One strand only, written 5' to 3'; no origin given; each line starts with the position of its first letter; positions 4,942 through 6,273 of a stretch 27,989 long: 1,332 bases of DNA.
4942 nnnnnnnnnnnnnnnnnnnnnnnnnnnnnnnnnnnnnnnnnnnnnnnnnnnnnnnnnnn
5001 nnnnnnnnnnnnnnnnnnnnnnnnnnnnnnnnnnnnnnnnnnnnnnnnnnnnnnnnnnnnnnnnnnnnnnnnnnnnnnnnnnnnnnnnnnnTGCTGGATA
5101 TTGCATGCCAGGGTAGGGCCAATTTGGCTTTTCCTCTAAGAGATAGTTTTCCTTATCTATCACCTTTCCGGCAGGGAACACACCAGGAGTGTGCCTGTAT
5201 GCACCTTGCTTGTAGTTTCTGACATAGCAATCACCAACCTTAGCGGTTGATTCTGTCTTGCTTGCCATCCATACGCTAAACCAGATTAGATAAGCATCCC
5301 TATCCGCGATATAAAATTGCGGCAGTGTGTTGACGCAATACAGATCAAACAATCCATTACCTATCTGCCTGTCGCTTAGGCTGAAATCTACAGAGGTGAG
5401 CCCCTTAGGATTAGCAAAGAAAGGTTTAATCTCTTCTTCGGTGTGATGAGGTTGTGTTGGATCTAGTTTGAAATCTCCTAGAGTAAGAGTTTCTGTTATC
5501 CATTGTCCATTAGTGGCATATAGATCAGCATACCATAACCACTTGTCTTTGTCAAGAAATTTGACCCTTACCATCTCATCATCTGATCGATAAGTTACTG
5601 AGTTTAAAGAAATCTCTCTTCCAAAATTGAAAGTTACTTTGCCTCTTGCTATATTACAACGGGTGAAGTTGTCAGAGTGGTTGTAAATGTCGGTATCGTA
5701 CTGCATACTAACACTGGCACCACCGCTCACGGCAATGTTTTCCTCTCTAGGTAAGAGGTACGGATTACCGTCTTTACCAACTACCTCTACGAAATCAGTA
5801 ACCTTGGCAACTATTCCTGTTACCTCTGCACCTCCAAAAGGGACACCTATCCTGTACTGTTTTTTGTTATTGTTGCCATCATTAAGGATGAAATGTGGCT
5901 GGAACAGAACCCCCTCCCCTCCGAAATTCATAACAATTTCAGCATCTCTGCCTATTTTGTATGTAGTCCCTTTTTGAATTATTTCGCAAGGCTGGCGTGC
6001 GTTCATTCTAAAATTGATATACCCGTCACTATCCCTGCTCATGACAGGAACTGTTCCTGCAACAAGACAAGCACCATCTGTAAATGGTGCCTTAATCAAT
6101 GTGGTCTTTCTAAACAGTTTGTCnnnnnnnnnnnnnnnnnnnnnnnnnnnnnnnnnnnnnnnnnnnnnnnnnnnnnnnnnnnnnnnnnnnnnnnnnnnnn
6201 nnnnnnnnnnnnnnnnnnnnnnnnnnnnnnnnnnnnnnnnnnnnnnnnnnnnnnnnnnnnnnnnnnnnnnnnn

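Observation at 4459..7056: The 865-aa RBP candidate has Trp-rich helical-looking segments at both ends, possibly an enzymatic (depolymerase-type) fold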

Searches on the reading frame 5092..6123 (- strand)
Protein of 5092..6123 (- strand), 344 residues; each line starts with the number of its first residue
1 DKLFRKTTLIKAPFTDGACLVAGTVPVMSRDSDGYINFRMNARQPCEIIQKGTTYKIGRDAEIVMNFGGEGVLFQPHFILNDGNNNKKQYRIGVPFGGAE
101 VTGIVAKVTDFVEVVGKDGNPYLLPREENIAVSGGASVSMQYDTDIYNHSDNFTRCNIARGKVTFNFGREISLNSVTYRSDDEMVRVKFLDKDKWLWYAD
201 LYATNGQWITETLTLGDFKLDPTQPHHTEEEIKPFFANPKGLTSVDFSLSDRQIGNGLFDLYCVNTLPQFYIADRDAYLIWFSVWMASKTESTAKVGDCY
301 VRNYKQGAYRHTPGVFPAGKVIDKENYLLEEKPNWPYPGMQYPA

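Call 83: predict_structure(alignment_id=A4)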
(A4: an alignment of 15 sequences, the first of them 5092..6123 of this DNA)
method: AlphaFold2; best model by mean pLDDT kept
length: 344 residues; sequences in the alignment: 15
mean_pLDDT: 82.4   pTM: 0.78
mean pLDDT of the five models: 82.4, 81.6, 81.2, 81.1, 80.7
residues with pLDDT >= 90: 165; 70-90: 128; 50-70: 14; < 50: 37
segments of 3 or more residues with pLDDT < 50: 308-344
pLDDT, mean of each block of 10 residues (from residue 1): 82 72 86 91 80 78 90 88 83 84 90 90 88 92 92 93 94 95 91 94 94 94 90 90 94 81 94 83 85 90 64 38 37 34 29
secondary structure, 60 per line:
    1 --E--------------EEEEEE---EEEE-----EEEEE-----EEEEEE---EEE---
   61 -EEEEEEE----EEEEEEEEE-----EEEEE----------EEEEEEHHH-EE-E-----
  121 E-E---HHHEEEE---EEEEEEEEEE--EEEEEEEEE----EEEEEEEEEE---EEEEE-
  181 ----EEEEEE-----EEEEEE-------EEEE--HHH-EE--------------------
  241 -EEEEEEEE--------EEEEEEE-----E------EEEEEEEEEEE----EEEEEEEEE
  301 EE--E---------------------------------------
elements in order: E18-23 E27-30 E36-40 E46-51 E55-57 E62-68 E73-81 E87-91 E102-107 E130-133 E137-146 E149-157 E162-171 E175-179 E185-190 E196-201 E209-212 E242-249 E258-264 E277-287 E292-302
